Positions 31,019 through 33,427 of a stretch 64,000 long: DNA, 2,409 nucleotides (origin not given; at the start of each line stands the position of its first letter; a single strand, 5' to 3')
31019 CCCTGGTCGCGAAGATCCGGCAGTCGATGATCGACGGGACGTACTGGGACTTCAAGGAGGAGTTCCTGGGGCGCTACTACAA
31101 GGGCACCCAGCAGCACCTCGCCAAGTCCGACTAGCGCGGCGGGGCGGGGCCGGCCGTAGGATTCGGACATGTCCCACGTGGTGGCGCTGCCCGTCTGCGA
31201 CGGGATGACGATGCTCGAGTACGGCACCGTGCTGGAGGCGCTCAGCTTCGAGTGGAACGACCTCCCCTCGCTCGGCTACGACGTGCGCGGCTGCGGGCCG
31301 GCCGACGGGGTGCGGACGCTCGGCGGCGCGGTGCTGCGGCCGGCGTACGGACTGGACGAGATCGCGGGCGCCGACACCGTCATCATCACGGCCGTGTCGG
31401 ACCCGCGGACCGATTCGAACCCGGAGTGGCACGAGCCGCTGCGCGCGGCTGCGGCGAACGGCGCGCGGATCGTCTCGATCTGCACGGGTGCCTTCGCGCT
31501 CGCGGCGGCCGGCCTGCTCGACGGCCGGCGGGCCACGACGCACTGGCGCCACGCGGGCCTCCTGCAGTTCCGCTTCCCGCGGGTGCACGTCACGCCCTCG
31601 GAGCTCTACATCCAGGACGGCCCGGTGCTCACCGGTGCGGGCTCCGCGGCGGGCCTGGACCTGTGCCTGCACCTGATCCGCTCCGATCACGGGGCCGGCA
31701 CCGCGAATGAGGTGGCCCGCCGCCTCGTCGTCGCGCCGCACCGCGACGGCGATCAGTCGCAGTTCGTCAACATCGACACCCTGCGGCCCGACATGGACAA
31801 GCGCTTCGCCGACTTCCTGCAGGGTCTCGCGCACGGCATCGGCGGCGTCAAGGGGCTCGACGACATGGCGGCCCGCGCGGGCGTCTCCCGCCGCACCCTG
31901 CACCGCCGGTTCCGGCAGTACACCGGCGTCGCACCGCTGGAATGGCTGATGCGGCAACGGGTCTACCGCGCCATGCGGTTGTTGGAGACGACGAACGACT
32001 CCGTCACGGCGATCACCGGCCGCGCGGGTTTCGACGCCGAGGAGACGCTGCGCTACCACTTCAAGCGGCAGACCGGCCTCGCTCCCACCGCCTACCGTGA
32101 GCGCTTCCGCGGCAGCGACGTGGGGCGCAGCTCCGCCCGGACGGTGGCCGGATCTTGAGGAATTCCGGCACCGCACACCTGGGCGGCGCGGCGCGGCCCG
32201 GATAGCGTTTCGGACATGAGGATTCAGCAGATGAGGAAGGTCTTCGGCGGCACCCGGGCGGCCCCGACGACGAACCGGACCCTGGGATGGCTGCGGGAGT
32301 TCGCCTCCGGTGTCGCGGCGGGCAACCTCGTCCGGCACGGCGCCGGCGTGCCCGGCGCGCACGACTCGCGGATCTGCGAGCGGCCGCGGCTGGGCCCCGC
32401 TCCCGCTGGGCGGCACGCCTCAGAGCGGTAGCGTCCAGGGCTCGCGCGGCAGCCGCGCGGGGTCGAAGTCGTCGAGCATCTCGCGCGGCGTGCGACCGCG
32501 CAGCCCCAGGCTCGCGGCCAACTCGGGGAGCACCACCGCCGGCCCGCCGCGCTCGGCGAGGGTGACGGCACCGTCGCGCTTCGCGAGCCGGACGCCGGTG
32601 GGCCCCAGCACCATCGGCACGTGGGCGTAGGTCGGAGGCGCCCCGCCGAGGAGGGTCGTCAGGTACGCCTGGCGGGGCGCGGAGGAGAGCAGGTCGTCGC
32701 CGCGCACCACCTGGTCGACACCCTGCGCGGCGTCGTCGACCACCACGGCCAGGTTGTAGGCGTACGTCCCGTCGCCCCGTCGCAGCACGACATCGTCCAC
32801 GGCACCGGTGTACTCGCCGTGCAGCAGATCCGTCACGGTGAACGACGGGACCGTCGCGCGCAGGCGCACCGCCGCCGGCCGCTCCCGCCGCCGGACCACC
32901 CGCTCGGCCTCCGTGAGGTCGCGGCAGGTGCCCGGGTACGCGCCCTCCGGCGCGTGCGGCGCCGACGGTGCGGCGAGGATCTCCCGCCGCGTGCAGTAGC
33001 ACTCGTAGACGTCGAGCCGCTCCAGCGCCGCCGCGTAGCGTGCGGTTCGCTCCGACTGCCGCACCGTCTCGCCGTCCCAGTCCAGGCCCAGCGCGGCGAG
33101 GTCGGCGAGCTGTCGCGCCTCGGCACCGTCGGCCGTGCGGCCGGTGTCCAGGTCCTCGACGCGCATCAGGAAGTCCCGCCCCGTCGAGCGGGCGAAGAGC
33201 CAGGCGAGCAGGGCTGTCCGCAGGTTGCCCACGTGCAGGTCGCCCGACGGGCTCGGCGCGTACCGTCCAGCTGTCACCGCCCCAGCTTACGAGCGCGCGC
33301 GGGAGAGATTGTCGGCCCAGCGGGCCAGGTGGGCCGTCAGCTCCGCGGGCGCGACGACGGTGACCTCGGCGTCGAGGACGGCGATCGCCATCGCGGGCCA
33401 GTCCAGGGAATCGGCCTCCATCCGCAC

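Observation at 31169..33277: Queuosine-related neighbourhood: glutamyl-Q tRNA(Asp) synthetase and a GlxA-type regulator immediately downstream of the MmpL-TGT fusion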

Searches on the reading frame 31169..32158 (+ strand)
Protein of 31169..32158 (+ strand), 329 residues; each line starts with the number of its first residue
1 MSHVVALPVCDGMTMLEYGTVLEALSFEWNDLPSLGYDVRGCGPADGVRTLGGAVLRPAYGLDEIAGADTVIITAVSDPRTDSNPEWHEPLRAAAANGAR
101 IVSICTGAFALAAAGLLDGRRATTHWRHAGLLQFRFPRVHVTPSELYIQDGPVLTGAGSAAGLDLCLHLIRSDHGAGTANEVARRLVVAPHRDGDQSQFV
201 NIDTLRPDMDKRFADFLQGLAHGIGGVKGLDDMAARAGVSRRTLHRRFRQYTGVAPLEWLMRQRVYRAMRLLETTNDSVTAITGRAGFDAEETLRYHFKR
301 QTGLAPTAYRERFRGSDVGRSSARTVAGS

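Call 3: search_protein_families(library=pfam, proteins=[window:31169-32158:+])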
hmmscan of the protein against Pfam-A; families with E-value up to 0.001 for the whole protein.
window:31169-32158:+ (329 aa): 3 families
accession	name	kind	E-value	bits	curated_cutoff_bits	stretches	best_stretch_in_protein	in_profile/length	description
PF12833.13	HTH_18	-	4.4e-22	78.6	33.6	1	233-312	1-80/80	Helix-turn-helix domain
PF00165.29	HTH_AraC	-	4.6e-12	46.2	26.6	1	230-260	11-41/42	Bacterial regulatory helix-turn-helix proteins, AraC family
PF01965.30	DJ-1_PfpI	-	5.7e-11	42.9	26.6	1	5-171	3-164/165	DJ-1/PfpI family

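Call 4: search_protein_families(library=ncbifam, proteins=[window:31169-32158:+])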
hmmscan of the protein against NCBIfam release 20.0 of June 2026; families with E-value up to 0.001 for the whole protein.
window:31169-32158:+ (329 aa): 26 families (the best 25 are shown)
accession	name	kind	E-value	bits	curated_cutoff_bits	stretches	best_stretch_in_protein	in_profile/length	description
NF006902.0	PRK09393.1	equivalog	5.6e-94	315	425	1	3-315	11-324/327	transcriptional regulator FtrA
NF052371.1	TransRegGbdRPseu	equivalog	4.8e-36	124.5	480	1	52-312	67-326/365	choline metabolism transcriptional regulator GbdR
NF007860.0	PRK10572.1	equivalog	1.4e-13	50.4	208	1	205-313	177-285/292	arabinose operon transcriptional regulator AraC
NF010028.0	PRK13503.1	equivalog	2.3e-12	46.9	288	1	230-312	190-272/278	HTH-type transcriptional activator RhaS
NF010026.0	PRK13501.1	equivalog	4e-12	45.9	363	1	220-318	185-283/290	HTH-type transcriptional activator RhaR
NF047455.1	TF_Staph_AryK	equivalog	3.9e-10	38.6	850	1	230-317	176-263/759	transcriptional regulator AryK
NF012144.2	ramA_TF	equivalog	2.2e-09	37.7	180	1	230-311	24-105/108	RamA family antibiotic efflux transcriptional regulator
NF010025.2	PRK13500.1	equivalog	5.2e-09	36.1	525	1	221-314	186-279/282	HTH-type transcriptional activator RhaR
NF049932.1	TranspRegBtr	equivalog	4e-08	32.2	900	1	230-314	183-267/531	bacillibactin transport transcriptional regulator Btr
NF007584.0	PRK10219.1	equivalog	1.9e-07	31.4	174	1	228-312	22-106/107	superoxide response transcriptional regulator SoxS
NF040475.1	chlor_reg_RclR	equivalog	1.9e-07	30.7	400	1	230-314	196-280/284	reactive chlorine-specific transcriptional regulator RclR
NF012228.1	RobA_TF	equivalog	2.3e-07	30.6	380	1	220-312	12-104/286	MDR efflux pump AcrAB transcriptional activator RobA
NF007633.0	PRK10296.1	equivalog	2.8e-07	30.3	264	1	228-314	190-276/280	transcriptional regulator ChbR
NF041686.2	ant_diox_reg_AndR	equivalog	3e-07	30.3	350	1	203-288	212-296/321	anthranilate 1,2-dioxygenase regulatory protein AndR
NF011701.0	PRK15121.1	equivalog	4.6e-07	29.7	426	1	215-311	9-105/289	MDR efflux pump AcrAB transcriptional activator RobA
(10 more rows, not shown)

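Call 52: find_homologous_proteins(query=window:31169-32158:+, max_evalue=1e-20)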
Query window:31169-32158:+ (329 aa): 7866 proteins with E <= 1e-20 among 8000 candidates; the best 120 are listed.
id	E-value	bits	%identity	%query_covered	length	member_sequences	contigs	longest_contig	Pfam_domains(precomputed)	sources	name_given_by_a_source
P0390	2.4e-215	732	98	100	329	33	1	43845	PF12833.14,PF00165.30,PF01965.31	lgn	-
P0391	1.5e-200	683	92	100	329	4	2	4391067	PF12833.14,PF00165.30,PF01965.31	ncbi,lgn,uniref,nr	ncbi:GlxA family transcriptional regulator [Tsukamurella sp. PLM1]|uniref:GlxA family transcriptiona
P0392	1.8e-159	548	78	95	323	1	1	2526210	PF12833.14,PF00165.30,PF01965.31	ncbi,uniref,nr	ncbi:GlxA family transcriptional regulator [Tsukamurella sp. 1534]|uniref:GlxA family transcriptiona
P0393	1.9e-155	535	75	95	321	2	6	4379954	PF12833.14,PF00165.30,PF01965.31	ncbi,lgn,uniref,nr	ncbi:Transcriptional regulator, AraC family OS=Tsukamurella paurometabola (strain ATCC 8368 / DSM/ C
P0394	1.7e-153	529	75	95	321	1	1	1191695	PF12833.14,PF00165.30,PF01965.31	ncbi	ncbi:helix-turn-helix domain-containing protein [Tsukamurella serpentis]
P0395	5.9e-151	520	74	95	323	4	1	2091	PF12833.14,PF00165.30,PF01965.31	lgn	-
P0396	4.2e-149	514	72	96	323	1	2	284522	PF12833.14,PF00165.30,PF01965.31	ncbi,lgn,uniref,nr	ncbi:helix-turn-helix domain-containing protein [Tsukamurella sp. 8F]|uniref:GlxA family transcripti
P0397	4.0e-146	504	100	68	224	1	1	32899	PF01965.31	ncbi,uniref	ncbi:GlxA family transcriptional regulator, partial [Tsukamurella tyrosinosolvens]|uniref:GlxA famil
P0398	4.4e-141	488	69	95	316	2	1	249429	PF12833.14,PF00165.30,PF01965.31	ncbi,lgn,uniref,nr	ncbi:GlxA family transcriptional regulator [Kocuria marina]|uniref:GlxA family transcriptional regul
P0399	2.9e-115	403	60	95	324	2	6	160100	PF12833.14,PF00165.30,PF01965.31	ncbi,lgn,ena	ncbi:helix-turn-helix domain-containing protein [Leucobacter aridicollis]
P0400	2.8e-113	396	58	96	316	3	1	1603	PF12833.14,PF00165.30,PF01965.31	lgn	-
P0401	3.6e-112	393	60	95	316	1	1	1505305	PF12833.14,PF00165.30,PF01965.31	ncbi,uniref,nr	ncbi:helix-turn-helix domain-containing protein [Mycolicibacterium sp. S2-37]|uniref:GlxA family tra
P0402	4.7e-111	389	58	96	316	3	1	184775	PF12833.14,PF00165.30,PF01965.31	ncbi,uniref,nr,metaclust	ncbi:hypothetical protein A5757_14730 [Mycobacterium sp. 852013-51886_SCH5428379]|uniref:GlxA family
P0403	8.8e-106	372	56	96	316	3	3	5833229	PF12833.14,PF00165.30,PF01965.31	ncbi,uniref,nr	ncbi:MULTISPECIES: helix-turn-helix domain-containing protein [unclassified Rhodococcus (in: high G+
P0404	2.1e-105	370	55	96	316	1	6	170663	PF12833.14,PF00165.30,PF01965.31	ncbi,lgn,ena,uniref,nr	ncbi:helix-turn-helix domain-containing protein [Rhodococcus sp. HNM0563]|uniref:GlxA family transcr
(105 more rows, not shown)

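Call 53: find_encoding_contigs(protein=P0398, flank=6000, max_places=1)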
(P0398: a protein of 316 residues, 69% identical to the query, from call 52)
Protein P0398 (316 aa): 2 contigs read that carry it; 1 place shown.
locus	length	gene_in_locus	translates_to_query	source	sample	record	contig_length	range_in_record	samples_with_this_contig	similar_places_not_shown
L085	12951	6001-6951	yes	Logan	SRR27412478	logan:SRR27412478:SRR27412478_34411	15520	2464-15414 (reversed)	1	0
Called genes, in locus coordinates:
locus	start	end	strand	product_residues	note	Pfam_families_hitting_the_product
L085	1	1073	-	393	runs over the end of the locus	?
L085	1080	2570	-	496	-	-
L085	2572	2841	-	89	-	PF19607:DUF6112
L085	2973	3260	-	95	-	PF19607:DUF6112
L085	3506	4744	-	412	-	PF06779:MFS_4, PF07690:MFS_1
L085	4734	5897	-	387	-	PF00355:Rieske, PF00848:Ring_hydroxyl_A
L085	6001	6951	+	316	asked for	PF01965:DJ-1_PfpI, PF00165:HTH_AraC (weak), PF12833:HTH_18, PF00165:HTH_AraC (weak)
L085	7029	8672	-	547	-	PF01551:Peptidase_M23, PF26571:VldE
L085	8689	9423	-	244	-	-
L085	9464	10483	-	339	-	PF02195:ParB_N (weak)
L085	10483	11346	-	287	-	-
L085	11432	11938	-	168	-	-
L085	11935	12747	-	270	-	PF10935:DUF2637, PF13384:HTH_23, PF13936:HTH_38 (weak)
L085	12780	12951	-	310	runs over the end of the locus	PF09250:Prim-Pol, PF08708:PriCT_1 (weak)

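Call 54: find_encoding_contigs(protein=P0401, flank=6000, max_places=1)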
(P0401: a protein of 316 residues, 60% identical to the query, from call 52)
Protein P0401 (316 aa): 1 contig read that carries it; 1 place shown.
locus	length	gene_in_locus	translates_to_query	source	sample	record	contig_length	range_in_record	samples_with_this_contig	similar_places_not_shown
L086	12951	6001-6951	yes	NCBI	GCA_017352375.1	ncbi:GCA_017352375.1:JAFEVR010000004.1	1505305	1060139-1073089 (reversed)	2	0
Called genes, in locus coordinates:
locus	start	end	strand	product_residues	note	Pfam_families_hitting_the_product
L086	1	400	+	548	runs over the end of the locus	PF02878:PGM_PMM_I, PF02879:PGM_PMM_II, PF02880:PGM_PMM_III, PF00408:PGM_PMM_IV (weak)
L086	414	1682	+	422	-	PF12832:MFS_1_like (weak), PF05977:MFS_3, PF07690:MFS_1, PF00083:Sugar_tr, PF06779:MFS_4, PF13347:MFS_2, PF07690:MFS_1, PF00083:Sugar_tr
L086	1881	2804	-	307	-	PF00892:EamA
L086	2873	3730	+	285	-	PF00126:HTH_1, PF03466:LysR_substrate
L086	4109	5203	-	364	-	PF00990:GGDEF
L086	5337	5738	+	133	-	PF03928:HbpS-like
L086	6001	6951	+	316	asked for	PF01965:DJ-1_PfpI, PF00165:HTH_AraC (faint), PF12833:HTH_18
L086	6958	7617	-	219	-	-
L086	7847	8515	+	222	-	-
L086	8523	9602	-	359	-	-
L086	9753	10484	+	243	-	PF05988:DUF899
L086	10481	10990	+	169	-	-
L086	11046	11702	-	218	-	PF09203:MspA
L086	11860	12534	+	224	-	PF00485:PRK (faint), PF13671:AAA_33 (faint)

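Call 55: find_encoding_contigs(protein=P0403, flank=6000, max_places=1)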
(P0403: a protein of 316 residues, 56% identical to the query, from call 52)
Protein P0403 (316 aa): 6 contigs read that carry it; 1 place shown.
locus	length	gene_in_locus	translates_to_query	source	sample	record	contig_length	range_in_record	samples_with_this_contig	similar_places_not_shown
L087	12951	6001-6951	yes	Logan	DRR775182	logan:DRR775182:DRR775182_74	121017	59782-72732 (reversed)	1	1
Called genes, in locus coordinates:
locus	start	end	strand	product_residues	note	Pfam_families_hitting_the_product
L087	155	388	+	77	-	PF03840:SecG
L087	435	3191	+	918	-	PF00311:PEPcase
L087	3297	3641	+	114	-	PF03795:YCII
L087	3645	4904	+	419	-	PF04542:Sigma70_r2, PF08281:Sigma70_r4_2, PF20239:DUF6596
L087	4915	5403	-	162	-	PF08327:AHSA1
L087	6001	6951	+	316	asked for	PF01965:DJ-1_PfpI, PF00165:HTH_AraC, PF12833:HTH_18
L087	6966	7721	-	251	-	PF01182:Glucosamine_iso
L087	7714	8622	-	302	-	PF10128:OpcA_G6PD_assem, PF20171:OpcA_G6PD_C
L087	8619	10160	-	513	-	PF00479:G6PD_N, PF02781:G6PD_C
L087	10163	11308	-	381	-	PF00923:TAL_FSA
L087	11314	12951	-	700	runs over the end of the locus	PF00456:Transketolase_N, PF02779:Transket_pyr, PF02780:Transketolase_C, PF22613:Transketolase_C_1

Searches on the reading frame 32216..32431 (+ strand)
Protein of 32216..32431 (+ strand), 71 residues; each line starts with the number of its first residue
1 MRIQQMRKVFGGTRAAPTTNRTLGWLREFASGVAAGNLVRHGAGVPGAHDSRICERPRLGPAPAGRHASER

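Call 33: search_protein_families(library=pfam, proteins=[window:32216-32431:+], max_evalue=0.001)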
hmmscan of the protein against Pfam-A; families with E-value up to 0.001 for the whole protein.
window:32216-32431:+ (71 aa): 0 families

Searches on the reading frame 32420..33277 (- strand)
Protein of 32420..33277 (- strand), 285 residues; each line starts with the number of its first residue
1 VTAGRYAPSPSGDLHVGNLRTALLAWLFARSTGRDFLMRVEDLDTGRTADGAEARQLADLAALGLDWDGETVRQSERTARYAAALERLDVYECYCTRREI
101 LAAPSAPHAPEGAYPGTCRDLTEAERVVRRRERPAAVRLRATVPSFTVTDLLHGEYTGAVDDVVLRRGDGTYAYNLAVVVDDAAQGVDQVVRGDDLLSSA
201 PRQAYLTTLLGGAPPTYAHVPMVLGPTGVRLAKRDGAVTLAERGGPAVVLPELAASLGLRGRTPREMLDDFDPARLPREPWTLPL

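Call 3: search_protein_families(library=pfam, proteins=[window:32420-33277:-])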
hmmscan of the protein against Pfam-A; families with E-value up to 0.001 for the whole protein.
window:32420-33277:- (285 aa): 1 family
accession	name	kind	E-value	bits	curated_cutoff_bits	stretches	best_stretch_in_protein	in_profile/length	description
PF00749.27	tRNA-synt_1c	-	1.2e-43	149.6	23.4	1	5-240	5-253/314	tRNA synthetases class I (E and Q), catalytic domain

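Call 4: search_protein_families(library=ncbifam, proteins=[window:32420-33277:-])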
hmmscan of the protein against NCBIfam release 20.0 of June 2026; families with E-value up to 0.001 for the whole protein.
window:32420-33277:- (285 aa): 8 families
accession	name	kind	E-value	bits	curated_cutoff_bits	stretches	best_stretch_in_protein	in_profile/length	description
NF004315.1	PRK05710.1-4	equivalog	5.4e-93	311.4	250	1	4-242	1-259/274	tRNA glutamyl-Q(34) synthetase GluQRS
TIGR03838.1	queuosine_YadB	equivalog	3.1e-89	299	276.7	1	3-260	2-258/272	tRNA glutamyl-Q(34) synthetase GluQRS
NF004314.0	PRK05710.1-3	equivalog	6.6e-78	262.1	256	1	3-260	8-261/297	tRNA glutamyl-Q(34) synthetase GluQRS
NF004313.0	PRK05710.1-2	equivalog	2.2e-70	237.2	380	1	3-271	6-282/299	tRNA glutamyl-Q(34) synthetase GluQRS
TIGR00464.1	gltX_bact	equivalog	2.5e-61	208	289.95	1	5-240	5-251/470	glutamate--tRNA ligase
NF004312.0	PRK05710.1-1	equivalog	3e-54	184.4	453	1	4-250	16-255/306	tRNA glutamyl-Q(34) synthetase GluQRS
NF003169.0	PRK04156.1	equivalog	7.2e-18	64.5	516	2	5-99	105-204/567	glutamate--tRNA ligase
TIGR00463.1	gltX_arch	equivalog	5.3e-16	58.2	401.75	1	5-96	97-191/560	glutamate--tRNA ligase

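Call 5: find_encoding_contigs(protein=window:32420-33277:-, flank=10000, max_places=6)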
Protein window:32420-33277:- (285 aa): 6 contigs read that carry it; 3 places shown.
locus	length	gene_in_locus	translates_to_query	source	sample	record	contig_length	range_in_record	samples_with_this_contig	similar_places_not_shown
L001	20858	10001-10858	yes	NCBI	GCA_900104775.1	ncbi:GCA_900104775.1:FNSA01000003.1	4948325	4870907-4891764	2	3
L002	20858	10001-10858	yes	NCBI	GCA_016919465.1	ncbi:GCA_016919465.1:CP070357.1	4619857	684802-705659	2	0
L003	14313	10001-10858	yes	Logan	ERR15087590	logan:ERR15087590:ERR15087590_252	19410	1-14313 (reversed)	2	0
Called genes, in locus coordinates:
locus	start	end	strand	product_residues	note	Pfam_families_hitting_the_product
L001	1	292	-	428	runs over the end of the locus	PF12897:Asp_aminotransf, PF00155:Aminotran_1_2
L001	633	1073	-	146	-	PF10604:Polyketide_cyc2, PF08327:AHSA1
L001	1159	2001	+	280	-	PF00561:Abhydrolase_1, PF12697:Abhydrolase_6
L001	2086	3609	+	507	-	PF08237:PE-PPE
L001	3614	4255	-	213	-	PF08327:AHSA1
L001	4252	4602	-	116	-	PF12840:HTH_20, PF01022:HTH_5, PF12802:MarR_2 (weak), PF01978:TrmB (faint)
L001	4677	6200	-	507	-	PF13449:Phytase-like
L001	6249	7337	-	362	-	PF21686:LigD_Prim-Pol, PF01896:DNA_primase_S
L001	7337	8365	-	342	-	PF01068:DNA_ligase_A_M, PF04679:DNA_ligase_A_C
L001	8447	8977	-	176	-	PF04978:MST, PF12867:DinB_2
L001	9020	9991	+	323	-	PF19187:HTH_PafC (faint), PF08279:HTH_11, PF13280:WYL, PF25583:WCX (weak)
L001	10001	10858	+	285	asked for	PF00749:tRNA-synt_1c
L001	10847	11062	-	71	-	-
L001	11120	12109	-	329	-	PF01965:DJ-1_PfpI, PF00165:HTH_AraC (weak), PF12833:HTH_18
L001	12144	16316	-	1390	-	PF03176:MMPL, PF01702:TGT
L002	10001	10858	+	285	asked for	PF00749:tRNA-synt_1c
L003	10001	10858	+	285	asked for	PF00749:tRNA-synt_1c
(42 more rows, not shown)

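Call 44: search_solved_structures(query=window:32420-33277:-, max_evalue=1e-10, show_alignments=1)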
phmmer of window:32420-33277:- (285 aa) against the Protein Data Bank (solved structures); distinct sequences matched with E-value up to 1e-10: 24.
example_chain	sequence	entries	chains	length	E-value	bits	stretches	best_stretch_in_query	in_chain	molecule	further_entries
1nzj_A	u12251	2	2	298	9.4e-43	149.9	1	3-266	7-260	Hypothetical protein yadB | GLUTAMYL-Q TRNA(ASP) SYNTHETASE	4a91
7k86_A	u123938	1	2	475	3.5e-42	148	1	4-244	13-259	Glutamate--tRNA ligase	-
2cfo_A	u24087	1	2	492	1.3e-41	146.1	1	5-269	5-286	GLUTAMYL-TRNA SYNTHETASE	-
8i9i_A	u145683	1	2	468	3.9e-41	144.6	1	5-243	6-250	Glutamate--tRNA ligase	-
5h4v_A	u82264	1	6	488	9.2e-41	143.4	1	4-272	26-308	Glutamate--tRNA ligase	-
4g6z_A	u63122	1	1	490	1.3e-39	139.6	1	4-252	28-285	Glutamate-tRNA ligase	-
6b1p_A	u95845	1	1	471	3.6e-37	131.6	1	4-242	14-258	Glutamate--tRNA ligase 1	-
8jpv_A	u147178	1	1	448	8.6e-36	127.1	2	142-242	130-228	Glutamate--tRNA ligase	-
2o5r_A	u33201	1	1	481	4.9e-35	124.6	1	3-252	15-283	Glutamyl-tRNA synthetase 1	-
3akz_B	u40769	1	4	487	6.9e-34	120.8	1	4-247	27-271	Glutamyl-tRNA synthetase 2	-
3afh_A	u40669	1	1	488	7e-34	120.8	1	4-247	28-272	Glutamyl-tRNA synthetase 2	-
3al0_C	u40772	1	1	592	1.1e-33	120.2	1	4-246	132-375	Glutamyl-tRNA(Gln) amidotransferase subunit C,Linker,Glutamate--tRNA ligase 2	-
2ja2_A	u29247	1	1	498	2.3e-32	115.8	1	5-241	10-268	GLUTAMYL-TRNA SYNTHETASE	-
3pny_A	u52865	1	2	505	2.4e-32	115.8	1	5-241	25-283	Glutamyl-tRNA synthetase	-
3pnv_A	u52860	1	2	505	2.4e-32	115.8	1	5-241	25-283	Glutamyl-tRNA synthetase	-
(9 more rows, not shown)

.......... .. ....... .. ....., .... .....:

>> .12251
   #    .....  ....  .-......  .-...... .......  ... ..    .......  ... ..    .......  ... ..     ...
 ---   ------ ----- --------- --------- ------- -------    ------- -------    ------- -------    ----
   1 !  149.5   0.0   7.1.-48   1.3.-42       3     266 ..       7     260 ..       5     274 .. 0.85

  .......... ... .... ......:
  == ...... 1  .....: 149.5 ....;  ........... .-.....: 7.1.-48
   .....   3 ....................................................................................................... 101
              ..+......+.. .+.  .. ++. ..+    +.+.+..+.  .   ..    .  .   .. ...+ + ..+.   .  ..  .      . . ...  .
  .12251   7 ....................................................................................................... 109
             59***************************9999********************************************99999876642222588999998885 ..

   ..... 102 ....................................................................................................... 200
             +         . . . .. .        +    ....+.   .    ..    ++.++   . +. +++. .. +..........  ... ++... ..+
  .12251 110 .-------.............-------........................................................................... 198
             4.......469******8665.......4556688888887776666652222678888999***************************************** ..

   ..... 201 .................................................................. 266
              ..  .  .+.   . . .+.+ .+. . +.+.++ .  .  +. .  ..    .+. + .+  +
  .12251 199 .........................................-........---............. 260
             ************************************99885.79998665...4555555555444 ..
